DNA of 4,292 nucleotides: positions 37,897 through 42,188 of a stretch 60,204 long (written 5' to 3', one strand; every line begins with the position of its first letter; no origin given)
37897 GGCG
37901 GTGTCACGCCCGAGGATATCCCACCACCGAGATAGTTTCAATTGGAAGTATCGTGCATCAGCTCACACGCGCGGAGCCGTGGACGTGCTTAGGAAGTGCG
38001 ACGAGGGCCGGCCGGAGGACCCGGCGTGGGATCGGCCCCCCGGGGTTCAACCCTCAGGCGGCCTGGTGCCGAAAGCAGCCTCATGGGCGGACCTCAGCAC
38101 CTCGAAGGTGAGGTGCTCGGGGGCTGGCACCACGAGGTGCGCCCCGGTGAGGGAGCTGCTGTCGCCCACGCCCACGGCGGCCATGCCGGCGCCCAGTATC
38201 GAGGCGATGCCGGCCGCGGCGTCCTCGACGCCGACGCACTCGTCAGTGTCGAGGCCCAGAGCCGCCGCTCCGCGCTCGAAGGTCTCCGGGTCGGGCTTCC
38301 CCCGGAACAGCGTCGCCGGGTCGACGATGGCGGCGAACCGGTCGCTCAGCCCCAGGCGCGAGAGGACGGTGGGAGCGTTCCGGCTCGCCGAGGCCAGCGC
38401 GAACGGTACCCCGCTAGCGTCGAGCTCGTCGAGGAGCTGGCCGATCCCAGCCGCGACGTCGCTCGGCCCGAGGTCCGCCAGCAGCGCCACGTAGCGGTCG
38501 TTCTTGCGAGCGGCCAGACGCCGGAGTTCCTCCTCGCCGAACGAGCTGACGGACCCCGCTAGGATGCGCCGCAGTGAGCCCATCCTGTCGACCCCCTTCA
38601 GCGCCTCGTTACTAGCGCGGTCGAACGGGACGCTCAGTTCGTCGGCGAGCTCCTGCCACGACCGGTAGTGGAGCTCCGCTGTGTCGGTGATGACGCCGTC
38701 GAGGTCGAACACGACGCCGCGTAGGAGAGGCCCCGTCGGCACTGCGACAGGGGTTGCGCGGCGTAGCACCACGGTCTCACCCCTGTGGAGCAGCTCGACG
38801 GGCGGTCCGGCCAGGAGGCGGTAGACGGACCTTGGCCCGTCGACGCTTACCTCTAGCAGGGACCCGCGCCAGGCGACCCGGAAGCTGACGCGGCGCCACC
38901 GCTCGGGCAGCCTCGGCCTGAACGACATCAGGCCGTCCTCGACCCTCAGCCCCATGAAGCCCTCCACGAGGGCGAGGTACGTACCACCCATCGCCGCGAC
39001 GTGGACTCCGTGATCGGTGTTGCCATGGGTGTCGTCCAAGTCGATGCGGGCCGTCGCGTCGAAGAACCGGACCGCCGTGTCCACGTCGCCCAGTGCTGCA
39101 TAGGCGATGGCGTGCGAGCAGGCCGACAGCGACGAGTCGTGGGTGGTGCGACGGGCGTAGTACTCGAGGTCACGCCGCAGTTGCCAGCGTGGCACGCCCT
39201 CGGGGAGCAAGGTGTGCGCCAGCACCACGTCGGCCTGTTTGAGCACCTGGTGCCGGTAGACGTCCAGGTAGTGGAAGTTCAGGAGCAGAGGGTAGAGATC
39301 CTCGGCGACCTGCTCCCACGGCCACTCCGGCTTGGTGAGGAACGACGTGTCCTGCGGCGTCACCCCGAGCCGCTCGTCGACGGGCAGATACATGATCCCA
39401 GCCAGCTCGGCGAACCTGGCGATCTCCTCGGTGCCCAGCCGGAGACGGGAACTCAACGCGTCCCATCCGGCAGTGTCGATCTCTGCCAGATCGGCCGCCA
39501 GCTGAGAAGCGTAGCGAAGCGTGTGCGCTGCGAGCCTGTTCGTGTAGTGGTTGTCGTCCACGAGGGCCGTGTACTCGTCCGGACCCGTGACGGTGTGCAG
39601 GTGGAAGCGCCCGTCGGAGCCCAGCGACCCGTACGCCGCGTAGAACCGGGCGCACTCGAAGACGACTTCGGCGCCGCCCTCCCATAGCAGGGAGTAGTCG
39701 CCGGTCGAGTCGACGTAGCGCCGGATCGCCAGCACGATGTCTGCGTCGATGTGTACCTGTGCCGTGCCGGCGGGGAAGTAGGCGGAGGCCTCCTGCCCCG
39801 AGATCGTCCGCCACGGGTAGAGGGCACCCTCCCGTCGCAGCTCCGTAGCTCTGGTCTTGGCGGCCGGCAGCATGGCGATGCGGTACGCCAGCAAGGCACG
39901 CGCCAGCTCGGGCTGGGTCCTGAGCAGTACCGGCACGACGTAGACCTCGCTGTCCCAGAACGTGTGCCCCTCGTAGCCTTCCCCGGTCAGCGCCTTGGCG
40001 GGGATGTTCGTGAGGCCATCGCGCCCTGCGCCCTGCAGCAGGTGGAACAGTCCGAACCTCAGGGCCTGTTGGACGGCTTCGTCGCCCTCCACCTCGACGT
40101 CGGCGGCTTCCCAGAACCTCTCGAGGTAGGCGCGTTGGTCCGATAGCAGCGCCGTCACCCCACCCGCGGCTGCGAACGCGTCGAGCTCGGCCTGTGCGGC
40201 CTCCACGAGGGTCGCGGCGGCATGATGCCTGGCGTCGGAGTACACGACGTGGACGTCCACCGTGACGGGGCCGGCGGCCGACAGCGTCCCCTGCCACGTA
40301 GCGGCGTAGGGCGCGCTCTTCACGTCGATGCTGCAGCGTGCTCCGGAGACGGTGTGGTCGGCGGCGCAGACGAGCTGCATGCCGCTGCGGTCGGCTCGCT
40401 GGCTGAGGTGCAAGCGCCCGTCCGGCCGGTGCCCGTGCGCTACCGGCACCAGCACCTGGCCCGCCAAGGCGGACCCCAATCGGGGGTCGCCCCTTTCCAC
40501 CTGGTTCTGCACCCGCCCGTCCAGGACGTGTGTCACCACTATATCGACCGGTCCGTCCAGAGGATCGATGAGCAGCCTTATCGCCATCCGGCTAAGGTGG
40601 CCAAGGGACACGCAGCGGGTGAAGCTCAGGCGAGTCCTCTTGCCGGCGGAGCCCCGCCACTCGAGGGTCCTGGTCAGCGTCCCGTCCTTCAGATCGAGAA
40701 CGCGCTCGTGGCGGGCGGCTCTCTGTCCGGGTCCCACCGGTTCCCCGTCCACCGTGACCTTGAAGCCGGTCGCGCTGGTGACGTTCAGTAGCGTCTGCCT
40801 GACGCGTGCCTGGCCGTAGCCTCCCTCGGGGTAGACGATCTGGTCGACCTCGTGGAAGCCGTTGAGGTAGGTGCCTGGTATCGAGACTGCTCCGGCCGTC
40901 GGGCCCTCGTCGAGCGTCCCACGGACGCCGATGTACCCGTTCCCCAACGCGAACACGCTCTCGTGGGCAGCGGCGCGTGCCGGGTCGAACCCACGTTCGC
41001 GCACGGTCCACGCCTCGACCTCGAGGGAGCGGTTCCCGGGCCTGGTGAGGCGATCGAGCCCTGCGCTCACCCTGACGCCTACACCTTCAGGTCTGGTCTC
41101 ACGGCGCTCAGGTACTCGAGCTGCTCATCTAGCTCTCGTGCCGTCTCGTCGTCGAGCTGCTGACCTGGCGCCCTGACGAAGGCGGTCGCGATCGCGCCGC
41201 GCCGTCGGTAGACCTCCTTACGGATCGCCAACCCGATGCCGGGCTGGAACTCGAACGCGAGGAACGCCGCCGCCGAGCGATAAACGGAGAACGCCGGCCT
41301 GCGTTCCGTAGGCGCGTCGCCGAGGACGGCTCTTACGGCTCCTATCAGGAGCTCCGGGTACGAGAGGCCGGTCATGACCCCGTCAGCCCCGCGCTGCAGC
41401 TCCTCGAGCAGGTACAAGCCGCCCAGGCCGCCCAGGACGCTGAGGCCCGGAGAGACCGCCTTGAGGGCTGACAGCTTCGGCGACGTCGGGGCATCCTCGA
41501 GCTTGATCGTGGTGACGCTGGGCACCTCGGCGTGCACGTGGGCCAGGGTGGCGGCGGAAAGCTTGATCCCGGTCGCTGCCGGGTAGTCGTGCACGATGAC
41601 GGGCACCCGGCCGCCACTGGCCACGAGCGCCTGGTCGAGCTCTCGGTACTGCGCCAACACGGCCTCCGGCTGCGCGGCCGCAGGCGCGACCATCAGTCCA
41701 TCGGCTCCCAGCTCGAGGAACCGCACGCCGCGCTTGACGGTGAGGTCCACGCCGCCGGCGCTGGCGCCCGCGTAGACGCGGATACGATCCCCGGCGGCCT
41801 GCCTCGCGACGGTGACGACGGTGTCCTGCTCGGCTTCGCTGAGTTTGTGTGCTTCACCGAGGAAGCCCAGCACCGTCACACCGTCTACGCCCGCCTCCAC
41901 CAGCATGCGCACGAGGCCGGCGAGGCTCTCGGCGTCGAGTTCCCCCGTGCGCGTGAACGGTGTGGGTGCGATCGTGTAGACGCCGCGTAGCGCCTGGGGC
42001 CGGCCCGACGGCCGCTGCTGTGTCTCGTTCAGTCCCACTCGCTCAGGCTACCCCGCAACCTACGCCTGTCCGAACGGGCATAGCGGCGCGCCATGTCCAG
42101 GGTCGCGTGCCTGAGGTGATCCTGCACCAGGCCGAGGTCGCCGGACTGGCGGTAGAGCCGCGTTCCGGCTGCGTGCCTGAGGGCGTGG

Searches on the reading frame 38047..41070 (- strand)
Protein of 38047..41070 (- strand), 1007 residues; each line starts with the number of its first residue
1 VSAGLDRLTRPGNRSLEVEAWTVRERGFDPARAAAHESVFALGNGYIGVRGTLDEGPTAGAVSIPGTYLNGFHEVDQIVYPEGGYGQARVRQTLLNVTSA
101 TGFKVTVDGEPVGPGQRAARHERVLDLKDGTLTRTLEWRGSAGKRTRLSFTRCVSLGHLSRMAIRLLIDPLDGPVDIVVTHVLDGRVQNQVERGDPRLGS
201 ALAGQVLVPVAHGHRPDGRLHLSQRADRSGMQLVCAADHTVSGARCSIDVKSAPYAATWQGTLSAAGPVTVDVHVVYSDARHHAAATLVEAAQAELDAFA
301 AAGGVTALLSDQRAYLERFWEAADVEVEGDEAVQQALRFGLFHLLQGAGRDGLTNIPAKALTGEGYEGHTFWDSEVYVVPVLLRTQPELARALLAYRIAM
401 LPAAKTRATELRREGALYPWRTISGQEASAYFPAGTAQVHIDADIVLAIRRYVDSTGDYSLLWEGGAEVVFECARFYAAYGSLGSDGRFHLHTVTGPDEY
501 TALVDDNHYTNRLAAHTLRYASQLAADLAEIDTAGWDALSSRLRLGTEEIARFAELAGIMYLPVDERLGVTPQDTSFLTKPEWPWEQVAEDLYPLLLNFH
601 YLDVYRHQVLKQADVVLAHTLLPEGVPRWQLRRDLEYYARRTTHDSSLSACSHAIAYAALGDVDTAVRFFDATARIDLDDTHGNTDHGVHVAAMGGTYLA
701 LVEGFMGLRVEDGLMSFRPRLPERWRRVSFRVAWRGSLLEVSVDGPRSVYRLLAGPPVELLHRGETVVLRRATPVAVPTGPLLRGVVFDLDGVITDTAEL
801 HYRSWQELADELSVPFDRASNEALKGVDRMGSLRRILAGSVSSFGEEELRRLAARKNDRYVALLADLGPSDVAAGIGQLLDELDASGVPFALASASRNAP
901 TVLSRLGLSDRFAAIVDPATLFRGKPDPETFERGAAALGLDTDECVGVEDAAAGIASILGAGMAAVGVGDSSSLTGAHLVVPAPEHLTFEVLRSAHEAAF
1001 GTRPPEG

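Call 25: search_protein_families(library=pfam, proteins=[window:38047-41070:-], max_evalue=0.00001)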
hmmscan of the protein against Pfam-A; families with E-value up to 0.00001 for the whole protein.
window:38047-41070:- (1007 aa): 5 families
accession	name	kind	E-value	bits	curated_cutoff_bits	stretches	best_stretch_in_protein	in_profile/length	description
PF03632.21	Glyco_hydro_65m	-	1.4e-107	360.3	27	1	338-698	1-370/371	Glycosyl hydrolase family 65 central catalytic domain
PF03636.21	Glyco_hydro_65N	-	2.7e-49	168.4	26.6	1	25-277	2-229/233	Glycosyl hydrolase family 65, N-terminal domain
PF00702.32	Hydrolase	-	3.4e-22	80.2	26.4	1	784-962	2-191/191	haloacid dehalogenase-like hydrolase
PF03633.20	Glyco_hydro_65C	-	1e-18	67.3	22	1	708-769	1-62/62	Glycosyl hydrolase family 65, C-terminal domain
PF13419.12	HAD_2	-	9.1e-18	65.4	23.8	1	786-968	1-178/178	Haloacid dehalogenase-like hydrolase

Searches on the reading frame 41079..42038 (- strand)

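Call 25: search_protein_families(library=pfam, proteins=[window:41079-42038:-], max_evalue=0.00001)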
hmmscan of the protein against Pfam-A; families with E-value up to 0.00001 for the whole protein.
window:41079-42038:- (319 aa): 1 family
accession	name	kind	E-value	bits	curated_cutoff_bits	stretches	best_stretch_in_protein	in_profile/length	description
PF00701.28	DHDPS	-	1.4e-25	90.1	22.1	1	17-224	2-205/289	Dihydrodipicolinate synthetase family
